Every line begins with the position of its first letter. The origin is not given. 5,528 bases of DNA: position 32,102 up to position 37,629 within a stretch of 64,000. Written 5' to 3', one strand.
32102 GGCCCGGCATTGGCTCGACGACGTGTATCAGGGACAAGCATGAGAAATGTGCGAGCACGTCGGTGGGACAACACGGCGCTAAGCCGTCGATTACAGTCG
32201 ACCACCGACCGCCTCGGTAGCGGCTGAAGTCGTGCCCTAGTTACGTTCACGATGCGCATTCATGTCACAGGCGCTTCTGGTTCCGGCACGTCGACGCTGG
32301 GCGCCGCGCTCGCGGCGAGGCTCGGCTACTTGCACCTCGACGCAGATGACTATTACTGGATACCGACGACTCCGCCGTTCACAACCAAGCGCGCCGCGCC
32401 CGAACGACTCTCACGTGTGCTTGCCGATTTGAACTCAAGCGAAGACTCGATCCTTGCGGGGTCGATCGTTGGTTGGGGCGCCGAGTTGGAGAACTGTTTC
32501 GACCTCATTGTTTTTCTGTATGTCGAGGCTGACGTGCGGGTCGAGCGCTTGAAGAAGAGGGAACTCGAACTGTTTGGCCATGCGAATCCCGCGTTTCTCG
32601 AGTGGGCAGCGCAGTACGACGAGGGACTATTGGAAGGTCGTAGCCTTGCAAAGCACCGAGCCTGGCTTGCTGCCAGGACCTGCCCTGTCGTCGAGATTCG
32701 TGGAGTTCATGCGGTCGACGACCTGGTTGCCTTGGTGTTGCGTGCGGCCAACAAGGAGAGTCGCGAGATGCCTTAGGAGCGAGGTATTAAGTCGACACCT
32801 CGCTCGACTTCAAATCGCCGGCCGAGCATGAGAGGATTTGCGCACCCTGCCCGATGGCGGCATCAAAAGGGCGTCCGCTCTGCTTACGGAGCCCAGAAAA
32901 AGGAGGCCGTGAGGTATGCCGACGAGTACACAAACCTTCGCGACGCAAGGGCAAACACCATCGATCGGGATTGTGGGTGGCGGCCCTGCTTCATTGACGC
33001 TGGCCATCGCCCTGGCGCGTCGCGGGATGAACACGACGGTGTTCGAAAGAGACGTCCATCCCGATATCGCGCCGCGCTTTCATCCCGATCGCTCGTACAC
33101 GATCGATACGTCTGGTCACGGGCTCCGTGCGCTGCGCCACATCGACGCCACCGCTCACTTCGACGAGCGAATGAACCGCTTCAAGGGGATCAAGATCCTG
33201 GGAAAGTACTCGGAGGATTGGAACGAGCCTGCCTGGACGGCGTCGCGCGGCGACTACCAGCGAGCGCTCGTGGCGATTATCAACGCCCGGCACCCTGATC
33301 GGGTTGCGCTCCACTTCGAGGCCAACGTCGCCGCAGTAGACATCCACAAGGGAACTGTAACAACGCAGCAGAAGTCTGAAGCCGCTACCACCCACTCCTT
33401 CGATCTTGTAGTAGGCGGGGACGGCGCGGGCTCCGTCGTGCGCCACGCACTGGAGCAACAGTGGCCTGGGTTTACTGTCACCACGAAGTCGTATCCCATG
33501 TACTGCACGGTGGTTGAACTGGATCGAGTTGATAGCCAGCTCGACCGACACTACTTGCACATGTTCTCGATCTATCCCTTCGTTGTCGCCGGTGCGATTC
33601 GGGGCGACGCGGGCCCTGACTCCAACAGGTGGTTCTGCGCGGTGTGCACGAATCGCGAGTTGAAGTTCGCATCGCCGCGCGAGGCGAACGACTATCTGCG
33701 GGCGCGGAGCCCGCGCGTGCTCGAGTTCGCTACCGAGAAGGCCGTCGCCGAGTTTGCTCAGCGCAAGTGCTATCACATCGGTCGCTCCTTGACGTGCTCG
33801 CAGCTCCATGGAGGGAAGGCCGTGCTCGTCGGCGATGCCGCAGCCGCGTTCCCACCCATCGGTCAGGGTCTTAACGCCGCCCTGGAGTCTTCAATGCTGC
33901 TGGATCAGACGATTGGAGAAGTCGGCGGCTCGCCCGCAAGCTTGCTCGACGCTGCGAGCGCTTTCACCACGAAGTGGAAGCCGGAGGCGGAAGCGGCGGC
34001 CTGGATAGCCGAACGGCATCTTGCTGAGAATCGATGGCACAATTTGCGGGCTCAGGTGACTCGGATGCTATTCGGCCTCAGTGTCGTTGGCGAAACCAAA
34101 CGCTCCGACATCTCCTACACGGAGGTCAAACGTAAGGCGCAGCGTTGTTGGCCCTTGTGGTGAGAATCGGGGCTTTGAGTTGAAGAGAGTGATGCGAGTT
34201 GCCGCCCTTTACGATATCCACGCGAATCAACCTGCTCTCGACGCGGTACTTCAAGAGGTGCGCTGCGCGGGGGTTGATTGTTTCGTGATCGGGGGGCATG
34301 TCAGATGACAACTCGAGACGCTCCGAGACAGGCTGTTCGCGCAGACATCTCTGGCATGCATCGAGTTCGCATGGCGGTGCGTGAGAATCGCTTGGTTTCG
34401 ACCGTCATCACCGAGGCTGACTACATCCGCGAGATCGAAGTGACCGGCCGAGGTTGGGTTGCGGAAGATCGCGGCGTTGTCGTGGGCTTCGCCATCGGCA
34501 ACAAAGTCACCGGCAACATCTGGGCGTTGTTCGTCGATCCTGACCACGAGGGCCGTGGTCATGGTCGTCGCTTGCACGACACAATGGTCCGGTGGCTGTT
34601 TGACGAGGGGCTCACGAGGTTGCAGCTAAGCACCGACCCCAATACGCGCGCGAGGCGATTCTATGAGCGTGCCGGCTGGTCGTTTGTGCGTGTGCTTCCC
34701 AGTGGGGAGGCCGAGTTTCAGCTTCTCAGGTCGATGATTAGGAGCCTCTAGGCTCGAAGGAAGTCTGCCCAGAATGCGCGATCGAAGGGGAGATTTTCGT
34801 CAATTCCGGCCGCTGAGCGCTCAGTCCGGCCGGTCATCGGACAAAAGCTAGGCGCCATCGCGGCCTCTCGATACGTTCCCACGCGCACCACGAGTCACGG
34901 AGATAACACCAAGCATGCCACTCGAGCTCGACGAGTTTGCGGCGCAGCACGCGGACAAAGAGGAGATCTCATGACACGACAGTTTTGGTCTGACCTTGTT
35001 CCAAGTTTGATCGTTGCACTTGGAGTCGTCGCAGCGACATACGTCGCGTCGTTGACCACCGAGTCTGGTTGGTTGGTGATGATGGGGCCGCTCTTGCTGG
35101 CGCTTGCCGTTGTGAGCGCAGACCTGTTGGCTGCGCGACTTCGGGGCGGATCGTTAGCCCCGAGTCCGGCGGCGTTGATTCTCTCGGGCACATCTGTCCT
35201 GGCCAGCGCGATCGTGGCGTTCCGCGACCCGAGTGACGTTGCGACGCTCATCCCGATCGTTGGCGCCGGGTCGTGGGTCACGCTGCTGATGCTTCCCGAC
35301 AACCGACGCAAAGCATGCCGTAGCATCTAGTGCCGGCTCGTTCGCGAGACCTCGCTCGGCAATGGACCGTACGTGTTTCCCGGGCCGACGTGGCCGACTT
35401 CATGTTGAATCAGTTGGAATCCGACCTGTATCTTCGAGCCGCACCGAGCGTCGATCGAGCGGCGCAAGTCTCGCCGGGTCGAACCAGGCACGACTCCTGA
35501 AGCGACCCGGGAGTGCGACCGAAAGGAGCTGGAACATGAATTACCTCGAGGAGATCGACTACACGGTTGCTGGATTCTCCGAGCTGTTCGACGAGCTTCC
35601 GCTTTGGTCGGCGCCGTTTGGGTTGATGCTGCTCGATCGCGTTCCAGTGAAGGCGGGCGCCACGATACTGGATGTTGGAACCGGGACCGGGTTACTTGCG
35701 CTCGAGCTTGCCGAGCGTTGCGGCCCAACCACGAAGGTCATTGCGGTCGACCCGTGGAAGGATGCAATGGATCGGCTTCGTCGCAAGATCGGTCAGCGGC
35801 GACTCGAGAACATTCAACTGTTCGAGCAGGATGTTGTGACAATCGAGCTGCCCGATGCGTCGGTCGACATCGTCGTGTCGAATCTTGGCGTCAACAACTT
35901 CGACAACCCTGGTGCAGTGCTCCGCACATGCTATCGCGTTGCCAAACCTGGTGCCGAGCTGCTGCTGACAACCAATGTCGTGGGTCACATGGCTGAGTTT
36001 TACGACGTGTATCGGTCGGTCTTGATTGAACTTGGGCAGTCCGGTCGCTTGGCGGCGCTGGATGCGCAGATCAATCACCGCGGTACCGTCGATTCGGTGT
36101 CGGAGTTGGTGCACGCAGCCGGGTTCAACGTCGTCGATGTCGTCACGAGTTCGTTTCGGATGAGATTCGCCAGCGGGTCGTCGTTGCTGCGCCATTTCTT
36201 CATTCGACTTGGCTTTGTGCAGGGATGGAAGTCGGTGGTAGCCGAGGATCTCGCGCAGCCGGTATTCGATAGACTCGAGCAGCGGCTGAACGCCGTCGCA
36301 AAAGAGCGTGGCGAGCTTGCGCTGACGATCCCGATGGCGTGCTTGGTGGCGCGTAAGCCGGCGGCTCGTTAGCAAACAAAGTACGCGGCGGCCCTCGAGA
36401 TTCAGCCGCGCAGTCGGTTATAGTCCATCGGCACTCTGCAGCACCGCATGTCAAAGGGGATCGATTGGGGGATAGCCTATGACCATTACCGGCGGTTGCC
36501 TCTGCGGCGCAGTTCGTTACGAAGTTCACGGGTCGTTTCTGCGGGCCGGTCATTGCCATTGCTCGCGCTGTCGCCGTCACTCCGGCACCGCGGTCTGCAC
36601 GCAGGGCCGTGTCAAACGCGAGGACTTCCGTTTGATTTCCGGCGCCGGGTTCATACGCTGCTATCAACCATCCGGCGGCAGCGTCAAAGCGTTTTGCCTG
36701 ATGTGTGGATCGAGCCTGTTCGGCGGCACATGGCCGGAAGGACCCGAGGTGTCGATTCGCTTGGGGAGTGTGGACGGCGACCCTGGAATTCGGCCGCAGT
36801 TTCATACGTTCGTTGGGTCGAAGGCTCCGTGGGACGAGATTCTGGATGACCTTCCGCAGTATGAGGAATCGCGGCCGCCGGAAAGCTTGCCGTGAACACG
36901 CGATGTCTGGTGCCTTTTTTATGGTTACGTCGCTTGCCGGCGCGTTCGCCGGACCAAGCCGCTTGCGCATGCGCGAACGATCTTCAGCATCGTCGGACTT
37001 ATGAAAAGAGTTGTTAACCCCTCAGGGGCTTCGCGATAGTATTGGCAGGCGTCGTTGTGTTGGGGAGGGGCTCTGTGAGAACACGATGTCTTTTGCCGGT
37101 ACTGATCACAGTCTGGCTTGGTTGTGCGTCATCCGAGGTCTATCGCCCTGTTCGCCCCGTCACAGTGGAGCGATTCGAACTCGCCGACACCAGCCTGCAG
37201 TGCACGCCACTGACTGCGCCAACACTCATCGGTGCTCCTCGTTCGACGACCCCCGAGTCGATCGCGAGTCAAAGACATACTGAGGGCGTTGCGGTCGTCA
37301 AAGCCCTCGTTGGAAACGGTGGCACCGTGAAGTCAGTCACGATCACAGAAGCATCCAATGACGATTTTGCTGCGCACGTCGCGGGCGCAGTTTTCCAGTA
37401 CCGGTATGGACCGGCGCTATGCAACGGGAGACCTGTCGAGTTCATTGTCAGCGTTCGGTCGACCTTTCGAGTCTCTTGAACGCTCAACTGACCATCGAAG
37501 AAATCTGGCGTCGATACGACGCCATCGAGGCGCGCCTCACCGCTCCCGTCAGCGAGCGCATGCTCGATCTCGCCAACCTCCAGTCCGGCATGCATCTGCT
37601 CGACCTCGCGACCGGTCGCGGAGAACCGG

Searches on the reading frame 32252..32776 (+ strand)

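Call 36: search_protein_families(library=pfam, proteins=[window:32252-32776:+], max_evalue=0.001)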
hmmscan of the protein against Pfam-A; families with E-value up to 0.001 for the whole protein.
window:32252-32776:+ (174 aa): 2 families
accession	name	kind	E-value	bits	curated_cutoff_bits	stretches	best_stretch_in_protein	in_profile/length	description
PF13238.12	AAA_18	-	4.7e-07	30.8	29.4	1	3-104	1-112/128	AAA domain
PF13189.12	Cytidylate_kin2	-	2.6e-05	24.9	28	0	3-31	2-30/176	Cytidylate kinase-like family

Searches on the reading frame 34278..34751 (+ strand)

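Call 36: search_protein_families(library=pfam, proteins=[window:34278-34751:+], max_evalue=0.001)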
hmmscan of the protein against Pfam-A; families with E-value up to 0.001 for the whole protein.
window:34278-34751:+ (157 aa): 4 families
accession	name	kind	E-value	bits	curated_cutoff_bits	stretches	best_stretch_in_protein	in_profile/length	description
PF00583.31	Acetyltransf_1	-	9.6e-19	68.2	20.7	1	52-134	28-116/116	Acetyltransferase (GNAT) family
PF13508.13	Acetyltransf_7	-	4.3e-14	53.1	27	1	58-134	4-82/84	Acetyltransferase (GNAT) domain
PF13673.13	Acetyltransf_10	-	4e-09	36.9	23.6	1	44-137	17-110/128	Acetyltransferase (GNAT) domain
PF08445.16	FR47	-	7.2e-09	36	22.1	1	62-135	6-78/86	FR47-like protein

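Call 38: search_protein_families(library=ncbifam, proteins=[window:34278-34751:+], max_evalue=0.001)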
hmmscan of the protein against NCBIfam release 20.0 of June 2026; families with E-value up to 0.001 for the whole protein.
window:34278-34751:+ (157 aa): 8 families
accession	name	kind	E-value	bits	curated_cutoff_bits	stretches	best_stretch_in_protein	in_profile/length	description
TIGR01575.1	rimI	equivalog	3.9e-07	30.3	86.4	1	53-137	27-115/132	ribosomal protein S18-alanine N-acetyltransferase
NF002959.0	PRK03624.1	equivalog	2.2e-06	27.4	124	1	62-137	54-132/147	GNAT family acetyltransferase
NF000048.1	AAC_6p_A40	exception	2.6e-05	23.8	400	1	85-140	103-160/184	aminoglycoside 6'-N-acetyltransferase AacA40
NF012165.0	AAC_6p_set_A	equivalog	9.5e-05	22.2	280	1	85-143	96-158/177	aminoglycoside 6'-N-acetyltransferase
NF007025.1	PRK09491.1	equivalog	9.8e-05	22.3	173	1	66-138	48-123/145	ribosomal protein S18-alanine N-acetyltransferase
TIGR04431.1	N6_acetyl_AAC6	equivalog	0.00056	19.6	260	1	85-141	103-163/184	AacA4 family aminoglycoside N(6')-acetyltransferase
NF007807.0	PRK10514.1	equivalog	0.00058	19.8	134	1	68-135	62-123/147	acetyltransferase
NF049894.1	CG3035_N_ac_Glu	equivalog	0.00096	18.4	280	0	74-134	229-289/300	N-acetylglutamate synthase, CG3035 family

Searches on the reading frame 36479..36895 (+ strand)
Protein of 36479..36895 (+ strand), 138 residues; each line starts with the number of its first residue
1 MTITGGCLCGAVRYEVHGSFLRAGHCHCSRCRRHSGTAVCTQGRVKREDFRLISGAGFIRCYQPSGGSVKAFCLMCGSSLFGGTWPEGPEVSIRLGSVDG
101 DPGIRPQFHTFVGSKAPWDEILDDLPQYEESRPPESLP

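Call 36: search_protein_families(library=pfam, proteins=[window:36479-36895:+], max_evalue=0.001)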
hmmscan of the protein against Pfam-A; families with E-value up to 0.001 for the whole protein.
window:36479-36895:+ (138 aa): 1 family
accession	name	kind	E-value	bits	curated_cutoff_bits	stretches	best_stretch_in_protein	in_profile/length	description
PF04828.22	GFA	-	3.7e-23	82.2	24.3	1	2-113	1-114/115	Glutathione-dependent formaldehyde-activating enzyme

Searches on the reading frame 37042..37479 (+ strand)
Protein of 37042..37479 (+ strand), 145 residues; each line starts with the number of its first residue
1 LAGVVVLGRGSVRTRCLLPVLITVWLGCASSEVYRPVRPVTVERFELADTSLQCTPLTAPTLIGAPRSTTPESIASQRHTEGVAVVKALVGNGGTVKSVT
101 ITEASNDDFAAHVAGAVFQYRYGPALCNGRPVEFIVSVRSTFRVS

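Call 36: search_protein_families(library=pfam, proteins=[window:37042-37479:+], max_evalue=0.001)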
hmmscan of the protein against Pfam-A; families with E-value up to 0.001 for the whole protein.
window:37042-37479:+ (145 aa): 1 family
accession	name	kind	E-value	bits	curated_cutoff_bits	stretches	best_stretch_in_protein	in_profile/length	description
PF03544.19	TonB_C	-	1.6e-09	38.5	24.6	1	74-143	8-78/79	Gram-negative bacterial TonB protein C-terminal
